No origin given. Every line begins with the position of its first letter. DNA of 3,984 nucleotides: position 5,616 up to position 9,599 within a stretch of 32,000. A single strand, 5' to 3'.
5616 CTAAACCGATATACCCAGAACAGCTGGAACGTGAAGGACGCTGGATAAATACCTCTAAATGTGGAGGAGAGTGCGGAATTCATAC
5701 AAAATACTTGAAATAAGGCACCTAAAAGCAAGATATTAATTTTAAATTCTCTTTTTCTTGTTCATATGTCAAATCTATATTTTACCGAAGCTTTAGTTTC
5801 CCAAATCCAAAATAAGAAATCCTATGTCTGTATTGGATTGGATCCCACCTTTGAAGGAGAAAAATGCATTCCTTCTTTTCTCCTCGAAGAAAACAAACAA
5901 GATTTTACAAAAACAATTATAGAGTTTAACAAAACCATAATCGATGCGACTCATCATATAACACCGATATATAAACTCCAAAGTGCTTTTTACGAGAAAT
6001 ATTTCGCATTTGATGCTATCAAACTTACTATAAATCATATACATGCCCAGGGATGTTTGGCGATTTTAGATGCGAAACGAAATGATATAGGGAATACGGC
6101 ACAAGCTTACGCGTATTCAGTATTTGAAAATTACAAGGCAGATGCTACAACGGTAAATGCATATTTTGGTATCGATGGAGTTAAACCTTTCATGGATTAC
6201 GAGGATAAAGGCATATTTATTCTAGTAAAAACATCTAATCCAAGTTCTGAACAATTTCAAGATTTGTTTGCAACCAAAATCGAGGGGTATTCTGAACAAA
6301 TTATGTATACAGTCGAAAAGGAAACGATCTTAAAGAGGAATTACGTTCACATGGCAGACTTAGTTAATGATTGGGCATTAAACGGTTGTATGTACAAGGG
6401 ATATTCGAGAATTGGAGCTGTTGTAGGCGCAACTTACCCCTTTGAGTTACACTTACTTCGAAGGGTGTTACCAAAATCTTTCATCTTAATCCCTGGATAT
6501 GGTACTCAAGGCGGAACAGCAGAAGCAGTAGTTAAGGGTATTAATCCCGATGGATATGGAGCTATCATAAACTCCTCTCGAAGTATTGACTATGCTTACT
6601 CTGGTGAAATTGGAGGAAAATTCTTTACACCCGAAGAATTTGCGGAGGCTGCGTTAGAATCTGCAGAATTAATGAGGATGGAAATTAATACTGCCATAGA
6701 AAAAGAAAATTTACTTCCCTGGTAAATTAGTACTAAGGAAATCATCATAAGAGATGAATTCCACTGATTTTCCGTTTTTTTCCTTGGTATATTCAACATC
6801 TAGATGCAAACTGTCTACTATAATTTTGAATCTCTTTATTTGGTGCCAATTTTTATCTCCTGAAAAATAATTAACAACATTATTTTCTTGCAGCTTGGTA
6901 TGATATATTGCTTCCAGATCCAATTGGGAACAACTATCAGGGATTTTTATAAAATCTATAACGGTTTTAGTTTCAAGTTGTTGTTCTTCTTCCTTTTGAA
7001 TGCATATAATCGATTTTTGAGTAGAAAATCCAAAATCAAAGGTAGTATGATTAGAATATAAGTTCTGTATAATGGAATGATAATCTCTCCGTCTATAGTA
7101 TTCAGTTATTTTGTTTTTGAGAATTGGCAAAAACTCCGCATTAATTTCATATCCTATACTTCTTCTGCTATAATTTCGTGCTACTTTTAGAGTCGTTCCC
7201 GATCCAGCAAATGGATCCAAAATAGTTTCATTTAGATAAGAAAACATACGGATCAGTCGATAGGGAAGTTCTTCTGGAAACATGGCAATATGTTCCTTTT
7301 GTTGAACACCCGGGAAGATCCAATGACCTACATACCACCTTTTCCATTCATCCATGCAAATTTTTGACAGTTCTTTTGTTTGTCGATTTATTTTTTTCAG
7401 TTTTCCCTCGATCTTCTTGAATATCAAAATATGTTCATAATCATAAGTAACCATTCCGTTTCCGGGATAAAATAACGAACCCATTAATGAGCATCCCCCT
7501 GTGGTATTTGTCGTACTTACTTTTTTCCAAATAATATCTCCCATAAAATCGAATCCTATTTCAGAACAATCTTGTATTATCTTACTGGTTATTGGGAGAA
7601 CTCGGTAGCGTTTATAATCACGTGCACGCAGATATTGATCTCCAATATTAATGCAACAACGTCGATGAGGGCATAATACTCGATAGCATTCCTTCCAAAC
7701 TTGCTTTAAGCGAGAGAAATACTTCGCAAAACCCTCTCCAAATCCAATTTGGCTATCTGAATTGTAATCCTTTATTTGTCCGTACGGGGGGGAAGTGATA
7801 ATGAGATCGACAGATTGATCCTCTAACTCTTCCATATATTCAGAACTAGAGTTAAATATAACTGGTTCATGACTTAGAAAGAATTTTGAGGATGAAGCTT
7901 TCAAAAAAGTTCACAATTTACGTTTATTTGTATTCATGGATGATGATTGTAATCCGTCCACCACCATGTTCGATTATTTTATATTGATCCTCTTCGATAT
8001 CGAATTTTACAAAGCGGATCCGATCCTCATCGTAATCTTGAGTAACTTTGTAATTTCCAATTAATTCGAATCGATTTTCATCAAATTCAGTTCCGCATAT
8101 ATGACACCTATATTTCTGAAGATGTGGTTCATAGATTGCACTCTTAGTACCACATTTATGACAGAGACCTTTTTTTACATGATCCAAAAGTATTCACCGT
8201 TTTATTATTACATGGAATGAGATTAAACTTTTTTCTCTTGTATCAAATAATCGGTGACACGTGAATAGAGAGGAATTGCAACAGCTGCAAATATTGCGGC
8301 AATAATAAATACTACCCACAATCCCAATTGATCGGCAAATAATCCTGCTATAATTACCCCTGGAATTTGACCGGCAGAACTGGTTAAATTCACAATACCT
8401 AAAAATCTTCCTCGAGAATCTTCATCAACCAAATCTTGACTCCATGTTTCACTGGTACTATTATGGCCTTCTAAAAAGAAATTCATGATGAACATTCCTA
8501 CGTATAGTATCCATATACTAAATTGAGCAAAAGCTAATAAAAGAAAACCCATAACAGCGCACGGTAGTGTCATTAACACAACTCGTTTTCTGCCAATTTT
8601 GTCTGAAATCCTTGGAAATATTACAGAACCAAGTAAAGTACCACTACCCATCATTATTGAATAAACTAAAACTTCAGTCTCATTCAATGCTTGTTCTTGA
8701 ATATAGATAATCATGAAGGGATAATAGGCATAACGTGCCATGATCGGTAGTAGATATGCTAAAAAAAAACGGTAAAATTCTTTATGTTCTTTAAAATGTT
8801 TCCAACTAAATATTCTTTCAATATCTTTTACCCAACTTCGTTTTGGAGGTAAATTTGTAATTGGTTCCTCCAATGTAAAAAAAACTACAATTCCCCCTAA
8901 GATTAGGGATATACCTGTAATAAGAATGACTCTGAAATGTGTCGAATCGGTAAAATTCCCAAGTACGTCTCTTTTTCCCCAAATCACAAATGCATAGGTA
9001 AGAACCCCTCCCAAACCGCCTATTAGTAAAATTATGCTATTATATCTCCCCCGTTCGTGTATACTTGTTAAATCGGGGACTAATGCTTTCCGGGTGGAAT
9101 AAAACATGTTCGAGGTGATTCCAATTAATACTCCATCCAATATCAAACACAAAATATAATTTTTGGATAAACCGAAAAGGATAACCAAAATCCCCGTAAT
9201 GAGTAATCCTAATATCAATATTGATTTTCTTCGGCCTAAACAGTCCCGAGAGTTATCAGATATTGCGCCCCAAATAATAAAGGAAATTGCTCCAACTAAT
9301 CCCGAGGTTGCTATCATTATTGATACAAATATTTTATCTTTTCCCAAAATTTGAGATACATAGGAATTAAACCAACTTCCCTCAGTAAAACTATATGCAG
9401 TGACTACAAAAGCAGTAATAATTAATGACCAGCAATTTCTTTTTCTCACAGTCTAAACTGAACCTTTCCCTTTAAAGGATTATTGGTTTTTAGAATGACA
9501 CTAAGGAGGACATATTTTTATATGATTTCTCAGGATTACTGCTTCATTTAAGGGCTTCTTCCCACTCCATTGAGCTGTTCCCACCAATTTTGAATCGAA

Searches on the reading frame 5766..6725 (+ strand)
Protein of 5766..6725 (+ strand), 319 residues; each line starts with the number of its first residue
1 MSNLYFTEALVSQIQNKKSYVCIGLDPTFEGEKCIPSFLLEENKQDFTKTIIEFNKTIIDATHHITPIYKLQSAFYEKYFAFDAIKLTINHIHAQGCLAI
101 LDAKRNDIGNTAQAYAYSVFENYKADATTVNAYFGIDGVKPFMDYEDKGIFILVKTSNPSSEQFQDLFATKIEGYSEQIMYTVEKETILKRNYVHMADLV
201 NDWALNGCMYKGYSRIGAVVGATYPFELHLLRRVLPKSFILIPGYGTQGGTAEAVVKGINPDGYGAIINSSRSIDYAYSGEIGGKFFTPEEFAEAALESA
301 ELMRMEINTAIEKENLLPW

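Call 40: search_protein_families(library=pfam, proteins=[window:5766-6725:+])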
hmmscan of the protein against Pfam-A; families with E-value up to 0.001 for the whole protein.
window:5766-6725:+ (319 aa): 1 family
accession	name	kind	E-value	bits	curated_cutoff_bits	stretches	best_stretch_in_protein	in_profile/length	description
PF00215.30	OMPdecase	-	9.1e-20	71.9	27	1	20-274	2-208/221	Orotidine 5'-phosphate decarboxylase / HUMPS family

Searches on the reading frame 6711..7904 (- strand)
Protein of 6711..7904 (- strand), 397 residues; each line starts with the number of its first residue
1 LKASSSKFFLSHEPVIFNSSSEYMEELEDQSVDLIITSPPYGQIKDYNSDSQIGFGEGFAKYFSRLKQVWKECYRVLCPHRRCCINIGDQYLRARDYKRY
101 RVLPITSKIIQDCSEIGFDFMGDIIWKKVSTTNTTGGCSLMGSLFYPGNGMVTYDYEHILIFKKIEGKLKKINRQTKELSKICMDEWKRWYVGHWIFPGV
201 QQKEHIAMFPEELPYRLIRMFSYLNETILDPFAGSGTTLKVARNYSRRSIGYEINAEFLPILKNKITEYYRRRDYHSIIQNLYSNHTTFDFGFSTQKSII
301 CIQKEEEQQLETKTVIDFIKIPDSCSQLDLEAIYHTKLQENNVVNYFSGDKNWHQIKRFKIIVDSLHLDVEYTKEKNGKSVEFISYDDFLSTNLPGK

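Call 40: search_protein_families(library=pfam, proteins=[window:6711-7904:-])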
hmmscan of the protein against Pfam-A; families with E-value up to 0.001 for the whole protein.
window:6711-7904:- (397 aa): 2 families
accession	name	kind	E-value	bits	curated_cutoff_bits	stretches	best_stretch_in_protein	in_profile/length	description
PF01555.25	N6_N4_Mtase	-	1.7e-41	143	26.7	1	32-263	1-220/221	DNA methylase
PF01170.24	UPF0020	-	9.4e-05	22.6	22.3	0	26-43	114-133/197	RMKL-like, methyltransferase domain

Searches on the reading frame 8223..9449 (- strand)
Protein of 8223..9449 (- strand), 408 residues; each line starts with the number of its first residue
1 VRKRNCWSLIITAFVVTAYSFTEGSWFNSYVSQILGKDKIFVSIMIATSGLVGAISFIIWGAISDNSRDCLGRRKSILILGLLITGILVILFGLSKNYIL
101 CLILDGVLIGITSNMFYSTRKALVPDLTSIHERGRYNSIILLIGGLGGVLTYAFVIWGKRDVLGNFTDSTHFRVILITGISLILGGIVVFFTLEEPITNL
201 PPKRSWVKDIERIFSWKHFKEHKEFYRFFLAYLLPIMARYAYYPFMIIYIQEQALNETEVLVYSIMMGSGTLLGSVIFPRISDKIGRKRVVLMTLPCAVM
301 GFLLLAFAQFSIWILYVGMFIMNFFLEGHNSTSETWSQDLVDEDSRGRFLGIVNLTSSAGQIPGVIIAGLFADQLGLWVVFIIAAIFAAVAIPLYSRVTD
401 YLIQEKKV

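Call 40: search_protein_families(library=pfam, proteins=[window:8223-9449:-])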
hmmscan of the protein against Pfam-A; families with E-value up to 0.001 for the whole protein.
window:8223-9449:- (408 aa): 4 families
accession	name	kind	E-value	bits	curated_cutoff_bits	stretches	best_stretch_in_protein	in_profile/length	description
PF07690.21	MFS_1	-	4.1e-50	171.1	33.4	2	11-311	3-291/347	Major Facilitator Superfamily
PF13347.12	MFS_2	-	1.2e-22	80.6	27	1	22-353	15-362/427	MFS/sugar transport protein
PF00083.30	Sugar_tr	-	7.9e-10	38.6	22.3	1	257-391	46-183/452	Sugar (and other) transporter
PF12832.13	MFS_1_like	-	1.6e-07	31.2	25.2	1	241-394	17-175/373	MFS_1 like family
